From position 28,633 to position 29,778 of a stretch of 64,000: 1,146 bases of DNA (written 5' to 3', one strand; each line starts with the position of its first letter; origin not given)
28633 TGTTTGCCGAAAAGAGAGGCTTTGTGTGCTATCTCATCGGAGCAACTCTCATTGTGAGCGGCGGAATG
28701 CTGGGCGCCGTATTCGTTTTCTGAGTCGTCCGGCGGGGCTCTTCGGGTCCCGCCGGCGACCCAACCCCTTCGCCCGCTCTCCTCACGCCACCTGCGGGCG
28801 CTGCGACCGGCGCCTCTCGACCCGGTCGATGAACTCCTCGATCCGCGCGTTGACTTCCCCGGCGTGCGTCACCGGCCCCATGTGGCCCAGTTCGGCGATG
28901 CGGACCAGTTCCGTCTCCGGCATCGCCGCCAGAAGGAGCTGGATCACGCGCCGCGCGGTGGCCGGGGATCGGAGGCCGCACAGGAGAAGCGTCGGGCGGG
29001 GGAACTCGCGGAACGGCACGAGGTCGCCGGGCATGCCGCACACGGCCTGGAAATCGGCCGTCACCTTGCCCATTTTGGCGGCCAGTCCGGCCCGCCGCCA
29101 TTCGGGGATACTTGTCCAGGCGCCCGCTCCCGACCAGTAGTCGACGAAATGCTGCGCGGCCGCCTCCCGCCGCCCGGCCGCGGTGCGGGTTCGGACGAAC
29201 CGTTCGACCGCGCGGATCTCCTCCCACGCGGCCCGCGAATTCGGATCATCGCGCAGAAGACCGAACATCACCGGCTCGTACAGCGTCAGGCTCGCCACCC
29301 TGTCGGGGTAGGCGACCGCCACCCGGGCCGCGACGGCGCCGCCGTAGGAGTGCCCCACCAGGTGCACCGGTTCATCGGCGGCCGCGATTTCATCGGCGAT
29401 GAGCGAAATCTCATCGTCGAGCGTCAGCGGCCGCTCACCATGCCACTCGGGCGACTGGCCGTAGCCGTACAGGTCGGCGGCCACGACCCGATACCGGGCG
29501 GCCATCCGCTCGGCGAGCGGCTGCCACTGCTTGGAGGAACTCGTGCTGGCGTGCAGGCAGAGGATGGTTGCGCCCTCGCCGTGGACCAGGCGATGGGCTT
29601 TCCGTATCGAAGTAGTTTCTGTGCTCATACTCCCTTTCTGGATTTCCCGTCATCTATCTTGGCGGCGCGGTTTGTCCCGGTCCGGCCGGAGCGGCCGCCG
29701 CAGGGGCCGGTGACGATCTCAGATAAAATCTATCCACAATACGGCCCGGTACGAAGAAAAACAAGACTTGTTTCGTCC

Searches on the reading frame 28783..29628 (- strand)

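Call 14: search_protein_families(library=pfam, proteins=[window:28783-29628:-], max_evalue=0.01)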
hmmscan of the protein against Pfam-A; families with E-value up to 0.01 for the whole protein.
window:28783-29628:- (281 aa): 8 families
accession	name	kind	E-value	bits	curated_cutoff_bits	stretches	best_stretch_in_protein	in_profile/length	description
PF12697.13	Abhydrolase_6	-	5.8e-23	83.1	26.3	1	22-261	1-216/217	Alpha/beta hydrolase family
PF00561.26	Abhydrolase_1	-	1e-20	74.9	25.8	1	21-255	2-244/245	alpha/beta hydrolase fold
PF12146.15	Hydrolase_4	-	6.1e-11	42.5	27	1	20-121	5-111/239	Serine aminopeptidase, S33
PF00975.26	Thioesterase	-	3e-07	31.3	26.4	1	21-108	2-88/226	Thioesterase domain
PF07819.20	PGAP1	-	7.6e-06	26.3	24.3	1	18-110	3-114/233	PGAP1-like alpha/beta domain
PF06821.19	Ser_hydrolase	-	0.0014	19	22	1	31-120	11-91/172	Serine hydrolase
PF00756.26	Esterase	-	0.0082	16.4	22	0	75-142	104-172/251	Putative esterase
PF06259.18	Abhydrolase_8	-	0.0087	16.2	20.5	0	83-117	106-140/178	Alpha/beta hydrolase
